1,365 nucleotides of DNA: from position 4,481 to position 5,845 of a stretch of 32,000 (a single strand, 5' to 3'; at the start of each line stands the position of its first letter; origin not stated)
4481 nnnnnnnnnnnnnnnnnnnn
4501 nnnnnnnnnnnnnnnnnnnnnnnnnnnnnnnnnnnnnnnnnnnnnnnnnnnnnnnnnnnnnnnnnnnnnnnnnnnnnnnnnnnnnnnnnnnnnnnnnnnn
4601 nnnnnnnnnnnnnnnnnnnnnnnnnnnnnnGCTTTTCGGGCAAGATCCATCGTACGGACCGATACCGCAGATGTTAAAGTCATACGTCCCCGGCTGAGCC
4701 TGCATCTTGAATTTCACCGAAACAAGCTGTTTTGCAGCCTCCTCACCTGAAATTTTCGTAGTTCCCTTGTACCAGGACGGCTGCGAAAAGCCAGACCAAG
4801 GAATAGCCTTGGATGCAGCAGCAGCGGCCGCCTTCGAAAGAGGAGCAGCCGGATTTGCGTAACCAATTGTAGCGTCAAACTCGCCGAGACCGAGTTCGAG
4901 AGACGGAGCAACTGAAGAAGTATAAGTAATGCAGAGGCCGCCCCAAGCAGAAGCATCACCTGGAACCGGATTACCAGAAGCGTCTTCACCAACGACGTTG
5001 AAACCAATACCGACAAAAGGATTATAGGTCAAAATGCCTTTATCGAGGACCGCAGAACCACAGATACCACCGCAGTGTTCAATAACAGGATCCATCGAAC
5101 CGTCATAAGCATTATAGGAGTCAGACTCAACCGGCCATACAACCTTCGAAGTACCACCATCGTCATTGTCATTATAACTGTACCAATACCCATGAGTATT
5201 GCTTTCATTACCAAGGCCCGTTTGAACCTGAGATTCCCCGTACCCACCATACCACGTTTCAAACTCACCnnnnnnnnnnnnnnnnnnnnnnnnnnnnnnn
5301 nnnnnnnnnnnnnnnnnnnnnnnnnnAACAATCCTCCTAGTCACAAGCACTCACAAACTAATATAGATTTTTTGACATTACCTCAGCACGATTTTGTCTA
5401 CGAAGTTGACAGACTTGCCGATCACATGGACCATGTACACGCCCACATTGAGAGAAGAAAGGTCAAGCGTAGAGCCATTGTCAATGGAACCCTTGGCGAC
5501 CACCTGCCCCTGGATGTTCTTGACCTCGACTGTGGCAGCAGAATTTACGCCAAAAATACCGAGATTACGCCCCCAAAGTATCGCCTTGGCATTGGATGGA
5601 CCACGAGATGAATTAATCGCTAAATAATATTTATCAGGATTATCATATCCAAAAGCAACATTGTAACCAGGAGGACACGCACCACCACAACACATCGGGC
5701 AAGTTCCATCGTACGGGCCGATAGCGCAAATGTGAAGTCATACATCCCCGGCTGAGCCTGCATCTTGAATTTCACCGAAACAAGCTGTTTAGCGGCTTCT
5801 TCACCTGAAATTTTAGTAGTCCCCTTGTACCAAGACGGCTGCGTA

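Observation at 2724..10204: Three tandem secreted paralogs of unknown function sandwiched between a GH8 and a GH5 cellulase: candidate cell-surface cellulose-capture or processing module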

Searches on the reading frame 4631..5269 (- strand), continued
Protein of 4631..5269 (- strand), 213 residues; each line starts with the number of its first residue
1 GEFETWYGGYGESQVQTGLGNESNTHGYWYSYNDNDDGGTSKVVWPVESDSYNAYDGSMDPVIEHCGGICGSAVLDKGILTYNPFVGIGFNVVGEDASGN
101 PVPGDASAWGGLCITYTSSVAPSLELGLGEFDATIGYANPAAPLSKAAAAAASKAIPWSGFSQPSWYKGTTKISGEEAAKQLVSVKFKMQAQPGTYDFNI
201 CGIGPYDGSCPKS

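Call 63: fold_search(model_id=the predicted structure, library=pdb)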
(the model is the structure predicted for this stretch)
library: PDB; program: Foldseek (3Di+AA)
matches with E <= 10: 792; with E <= 0.001: 8
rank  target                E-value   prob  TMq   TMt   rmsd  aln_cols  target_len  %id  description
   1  1v0a                  9.3e-06  1.00  0.41  0.48   7.8       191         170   14  Family 11 Carbohydrate-Binding Module of cellulosomal cellulase Lic26A-Cel5E of Clostridium thermocellum (released 2005-01-12)
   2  6r3m_A                1.6e-05  1.00  0.40  0.46   8.3       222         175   12  Family 11 Carbohydrate-Binding Module from Clostridium thermocellum in complex with beta-1,3-1,4-mixed-linked tetrasac (released 2020-02-05)
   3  6r31_A                2.6e-05  1.00  0.41  0.48   8.4       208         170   12  Family 11 Carbohydrate-Binding Module from Clostridium thermocellum in complex with beta-1,3-1,4-mixed-linked tetrasac (released 2020-02-05)
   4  7zkp_A                4.4e-05  1.00  0.55  0.53   6.4       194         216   11  Late assembly intermediate of the proximal proton pumping module of complex I with assembly factors NDUFAF1 and CIA84 (released 2022-11-23)
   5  7zkq_A                5.2e-05  1.00  0.55  0.53   7.1       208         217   12  Early Pp module assembly intermediate of complex I (released 2022-11-23)
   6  2lro_MODEL_1_A        1.2e-04  1.00  0.42  0.49   7.5       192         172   11  Solution structure, dynamics and binding studies of CtCBM11 (released 2013-02-06)
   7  2xon_L                5.4e-04  0.99  0.32  0.42   9.4       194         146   11  Structure of TmCBM61 in complex with beta-1,4-galactotriose at 1.4 A resolution (released 2010-09-08)
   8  6xj9_B                7.6e-04  1.00  0.37  0.13  10.4       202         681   12  Structure of PfGH50B (released 2020-09-16)
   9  2xom_A                1.0e-03  1.00  0.35  0.46   9.0       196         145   11  Atomic resolution structure of TmCBM61 in complex with beta-1,4- galactotriose (released 2010-09-08)
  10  6xj9_A                1.5e-03  1.00  0.38  0.13  10.0       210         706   10  Structure of PfGH50B (released 2020-09-16)
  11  8qx6_A                1.7e-03  1.00  0.41  0.48   7.2       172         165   13  Novel laminarin-binding CBM X584 (released 2024-09-18)
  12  8qx6_B                1.7e-03  1.00  0.40  0.48   7.4       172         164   13  Novel laminarin-binding CBM X584 (released 2024-09-18)
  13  4bq2_C                1.7e-03  0.98  0.38  0.13  11.2       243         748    8  Structural analysis of an exo-beta-agarase (released 2013-08-14)
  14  1w99                  1.8e-03  0.97  0.33  0.15  13.3       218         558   12  Mosquito-larvicidal toxin Cry4Ba from Bacillus thuringiensis ssp. Israelensis (released 2005-04-11)
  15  1wky                  1.9e-03  1.00  0.35  0.18   8.8       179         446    8  Crystal structure of alkaline mannanase from Bacillus sp. strain JAMB-602: catalytic domain and its Carbohydrate Binding (released 2005-06-15)
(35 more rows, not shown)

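Call 68: search_protein_families(library=pfam, proteins=[L006:6523-8256:-, L006:4240-6321:-, L006:2179-4191:-, L006:11099-12121:-, L006:12735-14144:-, L015:7935-9500:+, L015:6253-7812:+, L015:9500-10639:+, L015:10736-11764:-, L015:13922-17002:+], max_evalue=0.001)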
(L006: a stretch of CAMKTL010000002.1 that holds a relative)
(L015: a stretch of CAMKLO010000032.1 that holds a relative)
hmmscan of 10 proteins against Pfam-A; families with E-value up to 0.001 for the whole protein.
L006:6523-8256:- (577 aa): 2 families
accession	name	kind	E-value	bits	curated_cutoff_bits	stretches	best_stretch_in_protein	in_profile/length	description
PF04616.20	Glyco_hydro_43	-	1.1e-26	94.3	32.2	1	47-327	3-287/288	Glycosyl hydrolases family 43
PF14200.12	RicinB_lectin_2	-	4.6e-07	30.9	25.6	1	347-403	12-72/89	Ricin-type beta-trefoil lectin domain-like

L006:4240-6321:- (693 aa): 3 families
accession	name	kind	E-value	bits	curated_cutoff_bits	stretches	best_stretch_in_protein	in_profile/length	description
PF04616.20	Glyco_hydro_43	-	9.9e-35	120.7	32.2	1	77-367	11-287/288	Glycosyl hydrolases family 43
PF03422.21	CBM_6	-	1.7e-10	41.7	28.9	1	534-620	26-111/125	Carbohydrate binding module (family 6)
PF22704.2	CBM13-like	-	2.2e-06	28.2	30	1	430-495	13-75/82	Alpha-galactosidase, CBM13 domain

L006:2179-4191:- (670 aa): 2 families
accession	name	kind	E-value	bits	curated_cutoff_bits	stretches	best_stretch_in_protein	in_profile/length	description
PF04616.20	Glyco_hydro_43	-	5.5e-36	124.8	32.2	1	40-326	10-288/288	Glycosyl hydrolases family 43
PF03422.21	CBM_6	-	2.2e-05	25.2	28.9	1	491-576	28-113/125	Carbohydrate binding module (family 6)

L006:11099-12121:- (340 aa): 4 families
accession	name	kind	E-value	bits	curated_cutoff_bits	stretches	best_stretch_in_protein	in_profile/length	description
PF00056.29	Ldh_1_N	-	1.5e-41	142.1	27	1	32-172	2-141/141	lactate/malate dehydrogenase, NAD binding domain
PF02866.23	Ldh_1_C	-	2.4e-34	119.3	22.6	1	177-335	3-169/174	lactate/malate dehydrogenase, alpha/beta C-terminal domain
PF03721.20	UDPG_MGDP_dh_N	-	1.1e-06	28.8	27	1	31-147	1-118/187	UDP-glucose/GDP-mannose dehydrogenase family, NAD binding domain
PF02056.22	Glyco_hydro_4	-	0.00025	21.1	23.2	0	127-173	122-166/183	Family 4 glycosyl hydrolase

L006:12735-14144:- (469 aa): 0 families

L015:7935-9500:+ (521 aa): 1 family
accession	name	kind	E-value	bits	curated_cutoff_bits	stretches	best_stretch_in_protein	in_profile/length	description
PF08308.17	PEGA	-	9.5e-16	57.9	20.8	1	190-255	4-68/71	PEGA domain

L015:6253-7812:+ (519 aa): 1 family
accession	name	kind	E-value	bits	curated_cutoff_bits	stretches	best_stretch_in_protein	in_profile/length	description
PF09603.15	Fib_succ_major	-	3e-49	168.3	33.9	2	364-518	1-187/187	Fibrobacter succinogenes major domain (Fib_succ_major)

L015:9500-10639:+ (379 aa): 0 families

L015:10736-11764:- (342 aa): 1 family
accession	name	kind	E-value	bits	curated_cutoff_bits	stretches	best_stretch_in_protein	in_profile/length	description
PF12784.13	PDDEXK_2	-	8.1e-29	101.4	27.4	1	58-282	2-218/229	PD-(D/E)XK nuclease family transposase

L015:13922-17002:+ (1026 aa): 10 families
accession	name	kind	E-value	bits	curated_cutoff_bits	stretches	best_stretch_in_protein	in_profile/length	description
PF11987.13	IF-2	-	1.9e-38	131.4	27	1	776-890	3-117/117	Translation-initiation factor 2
PF00009.33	GTP_EFTU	-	1.8e-34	119.5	26.5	1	501-660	2-183/188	Elongation factor Tu GTP binding domain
PF22042.2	EF-G_D2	-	1.8e-25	89.3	27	1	676-755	2-84/84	Elongation factor G domain 2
PF04760.21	IF2_N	-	3e-19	69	25.3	1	426-476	2-53/53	Translation initiation factor IF-2, N-terminal region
PF01926.29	MMR_HSR1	-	7.4e-10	39.4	21.9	1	505-610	2-113/113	50S ribosome-binding GTPase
PF00071.28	Ras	-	3.2e-06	27.2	21.6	1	506-661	3-158/162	Ras family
PF03144.31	GTP_EFTU_D2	-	3.4e-06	27.8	30.3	1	921-988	1-72/73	Elongation factor Tu domain 2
PF00025.27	Arf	-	4.1e-05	23.6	22.3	1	505-657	17-172/174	ADP-ribosylation factor family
PF03193.22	RsgA_GTPase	-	0.00011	22.5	30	0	574-661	24-106/174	RsgA GTPase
PF02421.24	FeoB_N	-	0.00031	20.7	27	1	505-657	3-154/156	Ferrous iron transport protein B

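Call 69: search_protein_families(library=pfam, proteins=[L020:11282-13927:+, L020:8657-9742:+, L020:7897-8727:-, L020:6789-7811:-, L052:5666-7219:+, L052:7238-7900:+, L052:9585-10742:+, L052:10841-12403:+, L060:12095-16048:+, L024:10788-12275:-], max_evalue=0.001)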
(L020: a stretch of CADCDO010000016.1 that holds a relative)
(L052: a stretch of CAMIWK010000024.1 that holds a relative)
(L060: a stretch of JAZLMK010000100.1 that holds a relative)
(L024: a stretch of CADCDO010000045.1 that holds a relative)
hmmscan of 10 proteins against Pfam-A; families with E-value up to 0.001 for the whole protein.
L020:11282-13927:+ (881 aa): 1 family
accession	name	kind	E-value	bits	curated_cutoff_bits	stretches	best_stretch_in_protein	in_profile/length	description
PF09586.16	YfhO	-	9.4e-07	28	28.5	1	796-854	774-832/835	Bacterial membrane protein YfhO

L020:8657-9742:+ (361 aa): 16 families
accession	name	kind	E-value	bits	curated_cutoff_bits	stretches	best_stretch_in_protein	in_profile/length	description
PF08241.18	Methyltransf_11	-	3.6e-21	76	21.2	1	200-296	1-94/95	Methyltransferase domain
PF13847.12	Methyltransf_31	-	7.4e-18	65.1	27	1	198-301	6-113/145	Methyltransferase domain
PF13649.12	Methyltransf_25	-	1.4e-17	64.6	27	1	200-293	2-97/97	Methyltransferase domain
PF08242.18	Methyltransf_12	-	6.1e-16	59.4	30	1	200-295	1-98/98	Methyltransferase domain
PF13489.12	Methyltransf_23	-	6.5e-15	55.7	27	1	189-315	16-142/164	Methyltransferase domain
PF01022.26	HTH_5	-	5.5e-12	45.8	22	1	69-114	1-46/47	Bacterial regulatory protein, arsR family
PF12840.13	HTH_20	-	7.5e-10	39.1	27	1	68-114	2-49/51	Helix-turn-helix domain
PF01209.24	Ubie_methyltran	-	8.4e-09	35.6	20.1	1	197-311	49-165/233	ubiE/COQ5 methyltransferase family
PF03848.20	TehB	-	1.8e-07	31.3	20.4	1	198-273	33-106/193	Tellurite resistance protein TehB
PF00891.24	Methyltransf_2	-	6.8e-07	29.3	22.3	1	188-304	55-171/210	O-methyltransferase domain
PF12802.13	MarR_2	-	2.8e-06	27.8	27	1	75-118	10-58/61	MarR family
PF05175.20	MTS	-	4.3e-06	26.9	23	1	190-298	25-139/170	Methyltransferase small domain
PF01978.25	TrmB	-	3.4e-05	24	25.6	1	77-125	16-63/68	Sugar-specific transcriptional regulator TrmB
PF07021.18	MetW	-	0.00011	22.3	21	1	190-289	8-102/193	Methionine biosynthesis protein MetW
PF17278.7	DUF5343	-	0.00079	20.1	27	0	83-189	24-126/140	Family of unknown function (DUF5343)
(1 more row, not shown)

L020:7897-8727:- (276 aa): 3 families
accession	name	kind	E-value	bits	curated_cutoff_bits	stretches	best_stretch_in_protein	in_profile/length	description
PF01569.27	PAP2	-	5.4e-19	68.7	27.2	1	131-255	5-126/130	PAP2 superfamily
PF14360.12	PAP2_C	-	1e-05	26.4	27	1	179-246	7-68/74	PAP2 superfamily C-terminal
PF14378.12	PAP2_3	-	0.00039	20.7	27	1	172-245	121-186/190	PAP2 superfamily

L020:6789-7811:- (340 aa): 1 family
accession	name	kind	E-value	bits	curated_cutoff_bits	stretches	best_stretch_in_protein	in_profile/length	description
PF09603.15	Fib_succ_major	-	2.5e-13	51.1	33.9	1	207-262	5-79/187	Fibrobacter succinogenes major domain (Fib_succ_major)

L052:5666-7219:+ (517 aa): 0 families

L052:7238-7900:+ (220 aa): 1 family
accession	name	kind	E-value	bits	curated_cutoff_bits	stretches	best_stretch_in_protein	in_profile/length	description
PF13505.12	OMP_b-brl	-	4.4e-07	30.7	28.7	1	8-177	2-146/175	Outer membrane protein beta-barrel domain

L052:9585-10742:+ (385 aa): 1 family
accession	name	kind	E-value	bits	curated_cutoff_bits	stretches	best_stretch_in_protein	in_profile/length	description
PF20230.4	DUF6588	-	3.6e-18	66.2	27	1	52-253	42-258/319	Family of unknown function (DUF6588)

L052:10841-12403:+ (520 aa): 1 family
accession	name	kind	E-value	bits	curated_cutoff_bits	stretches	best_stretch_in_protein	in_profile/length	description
PF02554.20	CstA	-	1.3e-45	156.6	27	3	3-175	5-177/560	Carbon starvation protein CstA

L060:12095-16048:+ (1317 aa): 6 families
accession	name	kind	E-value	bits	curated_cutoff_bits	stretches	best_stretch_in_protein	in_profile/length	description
PF00176.29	SNF2-rel_dom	-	6.7e-66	222.8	24.9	1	785-1071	1-289/290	SNF2-related domain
PF00271.37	Helicase_C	-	1.9e-22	80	23.5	1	1146-1255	6-110/110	Helicase conserved C-terminal domain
PF12419.13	DUF3670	-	6.1e-21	75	27.6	1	583-698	5-124/136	SNF2 Helicase protein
PF04851.21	ResIII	-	2e-10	41.2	22.5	1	781-935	3-163/164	Type III restriction enzyme, res subunit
PF00270.35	DEAD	-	1.9e-08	34.7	26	1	800-935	14-161/167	DEAD/DEAH box helicase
PF18766.7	SWI2_SNF2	-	0.00041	20.5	26.7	0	810-938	28-159/221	SWI2/SNF2 ATPase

L024:10788-12275:- (495 aa): 1 family
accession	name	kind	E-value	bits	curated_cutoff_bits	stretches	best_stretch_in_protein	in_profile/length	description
PF13537.11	GATase_7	-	1.2e-08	35.5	25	1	81-195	9-111/123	Glutamine amidotransferase domain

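Call 80: search_solved_structures(query=A6, max_evalue=10, show_alignments=3)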
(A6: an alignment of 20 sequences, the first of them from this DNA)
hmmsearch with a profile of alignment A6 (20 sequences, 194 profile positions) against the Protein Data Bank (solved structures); distinct sequences matched with E-value up to 10: 1.
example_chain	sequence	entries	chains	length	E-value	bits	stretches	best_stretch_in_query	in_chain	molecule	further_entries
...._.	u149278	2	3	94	0.26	14.1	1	115-175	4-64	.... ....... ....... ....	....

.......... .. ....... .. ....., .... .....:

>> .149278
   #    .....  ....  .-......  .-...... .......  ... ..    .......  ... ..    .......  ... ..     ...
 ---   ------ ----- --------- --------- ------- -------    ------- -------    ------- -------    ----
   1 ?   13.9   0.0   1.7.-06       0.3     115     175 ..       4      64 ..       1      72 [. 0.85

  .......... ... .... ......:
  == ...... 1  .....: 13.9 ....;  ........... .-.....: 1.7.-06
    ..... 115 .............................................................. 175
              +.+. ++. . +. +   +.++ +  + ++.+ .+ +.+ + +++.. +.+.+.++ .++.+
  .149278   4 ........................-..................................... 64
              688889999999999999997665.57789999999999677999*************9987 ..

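Call 81: search_protein_families(library=pfam, alignment_id=A6, max_evalue=1)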
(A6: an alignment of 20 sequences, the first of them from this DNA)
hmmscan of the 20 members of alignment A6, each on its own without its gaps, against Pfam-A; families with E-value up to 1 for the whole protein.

A. member 1, seq(207 aa): 0 families

B. families by the number of members that match (of 20 scanned): 4 families
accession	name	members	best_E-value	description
PF08547.18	CIA30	7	0.00016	Complex I intermediate-associated protein 30 (CIA30)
PF25216.1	Volactin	1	0.032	Volactin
PF00677.23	Lum_binding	1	0.056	Lumazine binding domain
PF24146.1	K1-lyase_C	1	0.47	K1 capsule-specific polysaccharide lyase, C-terminal domain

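Call 84: find_homologous_proteins(query=A6, max_evalue=0.00001)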
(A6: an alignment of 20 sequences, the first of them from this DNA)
Query A6 (20 sequences) (207 aa, profile of the alignment): 322 proteins with E <= 0.00001 among 3992 candidates; the best 120 are listed.
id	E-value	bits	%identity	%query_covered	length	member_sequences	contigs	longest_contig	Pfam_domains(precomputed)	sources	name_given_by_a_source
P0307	1.5e-63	232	42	99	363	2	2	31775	-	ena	-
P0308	7.9e-56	207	42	98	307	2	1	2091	PF18962.8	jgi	jgi:hypothetical protein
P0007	1.1e-54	203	89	100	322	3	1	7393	PF18962.8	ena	-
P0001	1.8e-54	202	98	99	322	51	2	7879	PF18962.8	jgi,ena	-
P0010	2.5e-54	202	89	100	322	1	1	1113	PF18962.8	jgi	jgi:hypothetical protein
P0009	1.3e-53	200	89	100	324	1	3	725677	PF18962.8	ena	-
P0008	2.4e-53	199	92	100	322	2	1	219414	PF18962.8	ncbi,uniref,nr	ncbi:T9SS type A sorting domain-containing protein [Fibrobacter sp. UWB12]|uniref:T9SS type A sortin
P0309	5.5e-53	197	49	99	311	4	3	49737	PF18962.8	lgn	-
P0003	6.9e-53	197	95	100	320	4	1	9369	PF18962.8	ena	-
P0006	9.0e-53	197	95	100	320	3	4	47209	PF18962.8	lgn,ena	-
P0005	2.1e-52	196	95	100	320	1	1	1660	PF18962.8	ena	-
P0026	2.1e-52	196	77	100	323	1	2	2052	PF18962.8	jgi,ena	-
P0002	2.6e-52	195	96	100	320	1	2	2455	PF18962.8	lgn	-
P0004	3.2e-52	195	95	100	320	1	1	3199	PF18962.8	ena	-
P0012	5.0e-52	194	86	100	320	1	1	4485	PF18962.8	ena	-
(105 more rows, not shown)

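Call 94: search_protein_families(library=pfam, alignment_id=A7, max_evalue=0.001)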
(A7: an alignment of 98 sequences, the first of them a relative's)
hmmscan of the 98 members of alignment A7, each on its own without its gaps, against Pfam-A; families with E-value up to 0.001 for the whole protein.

A. member 1, P0131 (590 aa): 1 family
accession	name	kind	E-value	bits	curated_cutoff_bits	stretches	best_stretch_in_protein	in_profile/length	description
PF05736.17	OprF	-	0.00055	20.2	23.5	0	450-478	155-183/184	OprF membrane domain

B. families by the number of members that match (of 98 scanned): 10 families
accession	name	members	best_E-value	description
PF18962.6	Por_Secre_tail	10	5.9e-08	Secretion system C-terminal sorting domain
PF05736.17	OprF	3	0.00012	OprF membrane domain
PF09603.15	Fib_succ_major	2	5.5e-25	Fibrobacter succinogenes major domain (Fib_succ_major)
PF08547.18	CIA30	2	3.5e-05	Complex I intermediate-associated protein 30 (CIA30)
PF09479.16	Flg_new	1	2e-11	Listeria-Bacteroides repeat domain (List_Bact_rpt)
PF00404.24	Dockerin_1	1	5.1e-07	Dockerin type I domain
PF04886.17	PT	1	1.5e-06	PT disordered repeat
PF16656.11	Pur_ac_phosph_N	1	2.3e-05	Purple acid Phosphatase, N-terminal domain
PF11589.14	DUF3244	1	5.8e-05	Domain of unknown function (DUF3244)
PF21605.3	CRLF2-like_D2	1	0.00076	Cytokine receptor-like factor 2-like, D2 domain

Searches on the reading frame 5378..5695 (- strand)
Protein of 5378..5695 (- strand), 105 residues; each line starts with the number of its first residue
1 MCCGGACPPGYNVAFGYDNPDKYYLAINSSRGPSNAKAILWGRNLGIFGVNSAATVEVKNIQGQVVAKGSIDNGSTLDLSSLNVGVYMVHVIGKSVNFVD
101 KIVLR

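Call 3: search_protein_families(library=pfam, proteins=[window:5378-5695:-], max_evalue=0.1)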
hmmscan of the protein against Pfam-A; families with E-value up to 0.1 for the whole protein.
window:5378-5695:- (105 aa): 2 families
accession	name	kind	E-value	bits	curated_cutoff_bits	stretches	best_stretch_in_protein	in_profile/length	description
PF18962.6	Por_Secre_tail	-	2.1e-07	31.5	27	1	46-103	23-74/75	Secretion system C-terminal sorting domain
PF11589.14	DUF3244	-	0.0046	17.4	25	1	53-98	41-90/96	Domain of unknown function (DUF3244)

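Call 4: search_protein_families(library=ncbifam, proteins=[window:5378-5695:-], max_evalue=0.1)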
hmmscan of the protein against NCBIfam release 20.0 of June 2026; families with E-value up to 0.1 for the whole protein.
window:5378-5695:- (105 aa): 4 families
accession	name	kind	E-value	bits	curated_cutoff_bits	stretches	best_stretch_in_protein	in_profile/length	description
TIGR04183.1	Por_Secre_tail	domain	1.7e-09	37.5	23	1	50-104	17-71/72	T9SS type A sorting domain-containing protein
NF052644.1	T9SS_DNase_Rie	equivalog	1.3e-07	31.2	260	1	47-103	195-249/251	T9SS-dependent surface endonuclease, AS87_RS02955 family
NF038113.1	T9SSA_dep_M36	equivalog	0.00027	19.2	885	1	52-105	814-869/869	T9SS-dependent M36 family metallopeptidase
NF050177.1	TapA_OM_Porphy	equivalog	0.0073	15.1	500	1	54-104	492-543/544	TapA/TapC family T9SS-dependent outer membrane protein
